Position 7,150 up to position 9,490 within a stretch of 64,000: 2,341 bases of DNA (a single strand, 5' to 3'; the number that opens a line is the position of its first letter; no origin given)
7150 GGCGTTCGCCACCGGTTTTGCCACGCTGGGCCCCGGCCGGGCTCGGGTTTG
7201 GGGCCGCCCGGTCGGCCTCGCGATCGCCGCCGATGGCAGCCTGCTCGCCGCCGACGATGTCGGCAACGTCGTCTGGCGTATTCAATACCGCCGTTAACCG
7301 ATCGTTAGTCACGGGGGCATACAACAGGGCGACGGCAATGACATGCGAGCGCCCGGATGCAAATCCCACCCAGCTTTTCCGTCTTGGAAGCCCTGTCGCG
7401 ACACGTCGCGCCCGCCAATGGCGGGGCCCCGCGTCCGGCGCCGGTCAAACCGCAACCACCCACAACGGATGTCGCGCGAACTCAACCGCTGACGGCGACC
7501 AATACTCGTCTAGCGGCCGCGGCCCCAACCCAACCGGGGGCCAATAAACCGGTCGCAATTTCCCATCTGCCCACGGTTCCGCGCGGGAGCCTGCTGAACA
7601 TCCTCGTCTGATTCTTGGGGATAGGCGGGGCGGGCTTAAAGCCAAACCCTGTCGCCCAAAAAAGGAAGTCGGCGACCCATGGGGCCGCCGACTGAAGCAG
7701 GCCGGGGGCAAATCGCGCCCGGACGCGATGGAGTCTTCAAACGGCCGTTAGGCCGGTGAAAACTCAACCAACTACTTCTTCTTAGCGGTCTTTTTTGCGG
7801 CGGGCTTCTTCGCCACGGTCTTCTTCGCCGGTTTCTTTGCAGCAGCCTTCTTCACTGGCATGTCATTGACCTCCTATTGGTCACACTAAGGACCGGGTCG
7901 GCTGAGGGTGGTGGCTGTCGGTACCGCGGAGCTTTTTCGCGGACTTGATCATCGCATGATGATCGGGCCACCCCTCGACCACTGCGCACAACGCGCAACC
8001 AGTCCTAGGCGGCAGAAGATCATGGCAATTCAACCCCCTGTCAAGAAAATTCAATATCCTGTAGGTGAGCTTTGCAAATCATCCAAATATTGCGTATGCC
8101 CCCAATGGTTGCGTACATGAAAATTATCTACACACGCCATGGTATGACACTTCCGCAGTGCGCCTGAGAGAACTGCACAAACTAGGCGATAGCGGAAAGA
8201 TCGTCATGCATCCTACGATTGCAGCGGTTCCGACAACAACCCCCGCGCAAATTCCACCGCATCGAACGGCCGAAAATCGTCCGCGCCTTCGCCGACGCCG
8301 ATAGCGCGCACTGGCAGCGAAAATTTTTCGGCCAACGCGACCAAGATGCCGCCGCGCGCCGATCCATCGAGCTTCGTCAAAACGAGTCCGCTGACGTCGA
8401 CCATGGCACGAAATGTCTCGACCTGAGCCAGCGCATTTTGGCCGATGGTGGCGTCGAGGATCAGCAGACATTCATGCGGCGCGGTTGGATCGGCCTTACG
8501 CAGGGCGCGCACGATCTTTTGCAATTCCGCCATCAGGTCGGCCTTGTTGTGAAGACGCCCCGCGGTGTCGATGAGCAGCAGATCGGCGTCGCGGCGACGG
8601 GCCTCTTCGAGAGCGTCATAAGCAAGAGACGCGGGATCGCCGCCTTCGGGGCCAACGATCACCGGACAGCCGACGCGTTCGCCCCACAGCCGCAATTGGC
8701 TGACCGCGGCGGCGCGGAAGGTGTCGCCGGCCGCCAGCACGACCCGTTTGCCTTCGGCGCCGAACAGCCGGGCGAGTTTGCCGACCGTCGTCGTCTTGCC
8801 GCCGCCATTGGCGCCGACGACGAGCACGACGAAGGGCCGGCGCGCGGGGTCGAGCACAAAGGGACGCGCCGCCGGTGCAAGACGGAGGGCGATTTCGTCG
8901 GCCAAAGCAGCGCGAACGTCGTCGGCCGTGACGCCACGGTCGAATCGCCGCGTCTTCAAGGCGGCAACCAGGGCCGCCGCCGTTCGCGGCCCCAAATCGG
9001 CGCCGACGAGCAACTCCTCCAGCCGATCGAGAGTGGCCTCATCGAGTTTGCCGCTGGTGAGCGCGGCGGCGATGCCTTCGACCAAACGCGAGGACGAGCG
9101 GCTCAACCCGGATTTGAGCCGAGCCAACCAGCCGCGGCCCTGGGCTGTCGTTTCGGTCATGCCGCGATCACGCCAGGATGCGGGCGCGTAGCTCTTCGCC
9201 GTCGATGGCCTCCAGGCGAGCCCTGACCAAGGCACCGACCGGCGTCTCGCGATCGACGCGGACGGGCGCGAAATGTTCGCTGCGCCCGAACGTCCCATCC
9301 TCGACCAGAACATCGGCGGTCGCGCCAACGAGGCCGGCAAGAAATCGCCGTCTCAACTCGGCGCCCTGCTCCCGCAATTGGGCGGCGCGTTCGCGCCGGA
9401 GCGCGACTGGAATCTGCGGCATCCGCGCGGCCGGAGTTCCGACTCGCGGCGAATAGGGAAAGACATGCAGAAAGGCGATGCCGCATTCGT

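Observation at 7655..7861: Unannotated 29-codon gene for an extremely basic Lys/Ala-rich peptide with consensus RBS and its own terminator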

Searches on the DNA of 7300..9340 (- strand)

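Call 3: search_rna_families(source=window, start=7300, end=8400, threshold=evalue, max_evalue=10)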
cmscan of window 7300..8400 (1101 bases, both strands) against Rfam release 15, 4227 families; matches with E-value up to 10: 5.
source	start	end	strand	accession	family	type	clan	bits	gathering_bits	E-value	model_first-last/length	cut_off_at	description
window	8280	8362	-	RF03518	mir-1893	Gene; miRNA;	-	21.6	94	0.46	1-83/83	no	mir-1893 microRNA precursor family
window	7666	7694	-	RF03468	mir-2830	Gene; miRNA;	-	18.2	70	1.5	24-52/76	no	mir-2830 microRNA precursor family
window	7662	7794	-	RF02492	Gl_U2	Gene; snRNA; splicing;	-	15.5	100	0.87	1-136/136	no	Giardia U2 spliceosomal RNA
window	7658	7727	-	RF02676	Esr41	Gene; sRNA;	-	15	102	6.8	1-74/74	no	Enterohemorrhagic E. coli sRNA 41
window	7897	7947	+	RF02166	PVT1_3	Gene; lncRNA;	-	12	45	2.3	1-95/95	no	Pvt1 oncogene conserved region 3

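Call 33: search_rna_families(sources=[L016, L019, L052, L081], threshold=evalue, max_evalue=1)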
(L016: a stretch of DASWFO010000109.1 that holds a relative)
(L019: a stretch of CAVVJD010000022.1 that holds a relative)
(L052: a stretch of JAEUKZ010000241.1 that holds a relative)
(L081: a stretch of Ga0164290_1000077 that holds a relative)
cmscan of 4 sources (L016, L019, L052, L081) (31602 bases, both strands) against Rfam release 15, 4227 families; matches with E-value up to 1: 3.
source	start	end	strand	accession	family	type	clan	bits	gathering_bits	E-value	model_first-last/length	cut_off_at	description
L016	4414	4497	+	RF02869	ncS025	Gene; sRNA;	-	27.4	46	0.46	1-85/85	no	Burkholderia sRNA 25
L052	5526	5578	+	RF01068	Guanidine-II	Cis-reg; riboswitch;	-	26.3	32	0.17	1-48/48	no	Guanidine-II riboswitch aptamer (mini-ykkC)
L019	125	151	-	RF02243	Xoo8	Gene; sRNA;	-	19.4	90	0.12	1-323/323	no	Proteobacterial sRNA Xoo8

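Call 63: build_rna_model(alignment_id=A6, structure=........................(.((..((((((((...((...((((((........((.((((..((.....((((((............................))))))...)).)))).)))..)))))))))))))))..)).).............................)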
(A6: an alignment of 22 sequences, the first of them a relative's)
Model R1 built from alignment A6 (22 sequences, 182 columns); structure: as given.
model positions 138; base pairs 33; branch points 0; effective number of sequences 5.84; information 0.59 bits per position. Calibrated on 0.2 Mb of random sequence (short: E-values are rough).
structure used (alignment columns):
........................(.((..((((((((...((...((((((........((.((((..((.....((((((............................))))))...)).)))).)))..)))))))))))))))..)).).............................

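Call 64: search_with_rna_model(model_id=R1, sources=[window, L001, L002, L003, L004, L005, L006, L007, L008, L009, L010, L011, L012, L013, L014, L015, L016, L017, L018, L019, L020, L021, L022, L023, L024, L025, L026, L027, L028, L029, L030, L031, L032, L033, L034, L035, L036, L037, L038, L039, L040, L041, L042, L043, L044, L045, L046, L047, L048, L049, L050, L051, L052, L053, L054, L055, L056, L057, L058, L059, L060, L061, L062, L063, L064, L065, L066, L067, L068, L069, L070, L071, L072, L073, L074, L075, L076, L077, L078, L079, L080, L081, L082, L083, L084, L085, L086, L087, L088, L089, L090, L091, L092, L093, L094, L095, L096, L097, L098], max_evalue=1, make_alignment=true)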
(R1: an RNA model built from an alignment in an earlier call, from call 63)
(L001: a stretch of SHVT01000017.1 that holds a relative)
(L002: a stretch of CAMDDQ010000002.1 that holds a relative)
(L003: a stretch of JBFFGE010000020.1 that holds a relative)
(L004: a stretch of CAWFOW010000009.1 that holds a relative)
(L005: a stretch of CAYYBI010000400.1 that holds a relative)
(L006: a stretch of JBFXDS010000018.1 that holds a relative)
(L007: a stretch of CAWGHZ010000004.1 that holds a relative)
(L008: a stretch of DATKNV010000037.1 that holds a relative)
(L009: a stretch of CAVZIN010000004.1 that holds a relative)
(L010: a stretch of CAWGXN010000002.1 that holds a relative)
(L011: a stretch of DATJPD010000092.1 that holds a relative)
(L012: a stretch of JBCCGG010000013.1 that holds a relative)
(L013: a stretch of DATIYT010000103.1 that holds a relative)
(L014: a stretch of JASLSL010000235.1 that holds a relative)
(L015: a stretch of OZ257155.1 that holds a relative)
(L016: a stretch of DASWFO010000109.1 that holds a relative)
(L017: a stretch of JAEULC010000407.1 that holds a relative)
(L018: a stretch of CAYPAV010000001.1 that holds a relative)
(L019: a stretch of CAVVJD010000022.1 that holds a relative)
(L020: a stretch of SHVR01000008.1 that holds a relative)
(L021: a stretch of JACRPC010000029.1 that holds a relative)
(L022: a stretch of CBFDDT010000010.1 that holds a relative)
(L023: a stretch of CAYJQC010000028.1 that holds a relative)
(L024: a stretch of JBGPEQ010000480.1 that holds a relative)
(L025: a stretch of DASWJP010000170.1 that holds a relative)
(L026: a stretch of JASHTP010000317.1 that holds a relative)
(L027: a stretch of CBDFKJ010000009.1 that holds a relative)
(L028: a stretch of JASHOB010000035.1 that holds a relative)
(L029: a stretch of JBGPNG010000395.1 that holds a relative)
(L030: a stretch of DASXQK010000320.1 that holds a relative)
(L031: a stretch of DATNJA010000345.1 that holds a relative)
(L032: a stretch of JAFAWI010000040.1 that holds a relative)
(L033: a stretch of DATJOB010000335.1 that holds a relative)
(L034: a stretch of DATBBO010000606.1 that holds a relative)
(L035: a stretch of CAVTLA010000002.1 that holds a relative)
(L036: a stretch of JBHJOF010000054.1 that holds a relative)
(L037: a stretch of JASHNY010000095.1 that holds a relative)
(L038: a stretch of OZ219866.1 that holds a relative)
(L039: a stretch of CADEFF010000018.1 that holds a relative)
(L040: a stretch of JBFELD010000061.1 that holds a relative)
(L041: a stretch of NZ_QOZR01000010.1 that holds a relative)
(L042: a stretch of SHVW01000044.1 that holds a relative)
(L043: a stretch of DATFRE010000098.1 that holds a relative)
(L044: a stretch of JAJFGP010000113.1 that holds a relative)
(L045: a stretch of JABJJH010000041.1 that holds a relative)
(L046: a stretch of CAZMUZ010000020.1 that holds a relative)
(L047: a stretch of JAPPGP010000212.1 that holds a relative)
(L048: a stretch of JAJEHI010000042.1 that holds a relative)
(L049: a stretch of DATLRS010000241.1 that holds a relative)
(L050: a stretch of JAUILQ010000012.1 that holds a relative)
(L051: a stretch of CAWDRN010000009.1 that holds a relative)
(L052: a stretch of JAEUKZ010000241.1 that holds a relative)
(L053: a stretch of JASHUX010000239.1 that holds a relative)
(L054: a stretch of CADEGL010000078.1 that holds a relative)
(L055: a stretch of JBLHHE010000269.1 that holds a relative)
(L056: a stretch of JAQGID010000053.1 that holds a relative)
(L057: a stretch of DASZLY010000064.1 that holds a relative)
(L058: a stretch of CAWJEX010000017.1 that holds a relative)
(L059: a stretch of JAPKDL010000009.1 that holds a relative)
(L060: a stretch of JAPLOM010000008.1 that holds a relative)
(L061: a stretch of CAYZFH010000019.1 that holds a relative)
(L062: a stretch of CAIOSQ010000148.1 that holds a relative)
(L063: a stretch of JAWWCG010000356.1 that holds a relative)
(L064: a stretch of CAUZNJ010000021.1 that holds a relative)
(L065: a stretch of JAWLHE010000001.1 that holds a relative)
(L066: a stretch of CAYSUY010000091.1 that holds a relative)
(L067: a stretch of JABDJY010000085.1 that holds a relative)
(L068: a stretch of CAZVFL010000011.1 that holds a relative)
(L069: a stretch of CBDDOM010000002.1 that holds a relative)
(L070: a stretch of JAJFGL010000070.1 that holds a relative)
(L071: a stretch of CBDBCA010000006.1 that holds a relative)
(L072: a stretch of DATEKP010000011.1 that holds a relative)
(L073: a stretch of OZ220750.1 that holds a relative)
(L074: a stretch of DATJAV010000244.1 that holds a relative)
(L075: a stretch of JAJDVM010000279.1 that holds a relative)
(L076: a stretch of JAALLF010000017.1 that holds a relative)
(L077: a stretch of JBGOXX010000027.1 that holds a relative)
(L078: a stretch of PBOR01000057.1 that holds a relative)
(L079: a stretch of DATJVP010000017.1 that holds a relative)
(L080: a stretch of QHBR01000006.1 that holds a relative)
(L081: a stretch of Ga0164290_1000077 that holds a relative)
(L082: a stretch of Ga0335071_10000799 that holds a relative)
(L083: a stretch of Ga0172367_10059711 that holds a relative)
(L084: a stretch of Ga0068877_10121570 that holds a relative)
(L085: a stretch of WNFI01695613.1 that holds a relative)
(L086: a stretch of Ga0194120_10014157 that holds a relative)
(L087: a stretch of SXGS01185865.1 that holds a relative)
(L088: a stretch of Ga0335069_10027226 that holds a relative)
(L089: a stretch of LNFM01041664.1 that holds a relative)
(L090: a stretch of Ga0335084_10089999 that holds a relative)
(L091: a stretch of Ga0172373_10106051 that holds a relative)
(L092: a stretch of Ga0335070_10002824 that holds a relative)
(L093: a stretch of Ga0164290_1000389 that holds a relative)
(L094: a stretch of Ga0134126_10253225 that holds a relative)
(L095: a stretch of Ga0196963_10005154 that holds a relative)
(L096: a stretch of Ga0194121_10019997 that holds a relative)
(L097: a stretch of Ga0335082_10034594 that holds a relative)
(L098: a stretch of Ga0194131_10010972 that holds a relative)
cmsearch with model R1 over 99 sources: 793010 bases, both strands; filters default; matches with E-value up to 1: 29.
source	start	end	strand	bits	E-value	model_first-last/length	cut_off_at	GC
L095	4559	4697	+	137.5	5.1e-33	1-138/138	no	0.56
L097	4981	5108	+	134.2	3.6e-32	1-138/138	no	0.58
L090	2435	2562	-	133.5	5.3e-32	1-138/138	no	0.56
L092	318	445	-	133.3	6.2e-32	1-138/138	no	0.56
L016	4726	4854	+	131.1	2.3e-31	1-138/138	no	0.58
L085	4354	4482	+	131.1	2.3e-31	1-138/138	no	0.58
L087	5318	5456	-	130.9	2.6e-31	1-138/138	no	0.58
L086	8718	8856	+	129.7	5.2e-31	1-138/138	no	0.59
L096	2343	2481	+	129.7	5.2e-31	1-138/138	no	0.59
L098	8670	8808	-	129.7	5.2e-31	1-138/138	no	0.59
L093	3586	3724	-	129.6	5.4e-31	1-138/138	no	0.58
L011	5211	5338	+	127.2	2.2e-30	1-138/138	no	0.55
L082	4703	4830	+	127.2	2.2e-30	1-138/138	no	0.55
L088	6699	6826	-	127.2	2.2e-30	1-138/138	no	0.55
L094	716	842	+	120.8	9.9e-29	1-138/138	no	0.55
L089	198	334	+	116.3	1.5e-27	1-138/138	no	0.59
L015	5157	5287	+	115.1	3e-27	1-138/138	no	0.55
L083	29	168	-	89.6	1.1e-20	1-138/138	no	0.62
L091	1583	1722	+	89.6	1.1e-20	1-138/138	no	0.62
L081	3642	3781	+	79.7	4e-18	1-138/138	no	0.57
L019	5120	5246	+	75.9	3.7e-17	1-138/138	no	0.56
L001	5347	5479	+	69.8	1.4e-15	1-138/138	no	0.58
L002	5347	5479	+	68.9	2.4e-15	1-138/138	no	0.59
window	7859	7991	-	68.7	2.7e-15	1-138/138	no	0.59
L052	5195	5329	+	66.2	1.2e-14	1-138/138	no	0.58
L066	3165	3304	+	65.1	2.3e-14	1-138/138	no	0.62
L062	1886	2025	+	65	2.4e-14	1-138/138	no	0.63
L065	5106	5233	+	64.4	3.4e-14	1-138/138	no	0.56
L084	1533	1620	+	18.8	0.019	1-102/138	3'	0.6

Alignment A7: 29 matches aligned to the model, 177 columns, each read 5' to 3' on its own strand. Consensus structure (alignment columns), stored with it:
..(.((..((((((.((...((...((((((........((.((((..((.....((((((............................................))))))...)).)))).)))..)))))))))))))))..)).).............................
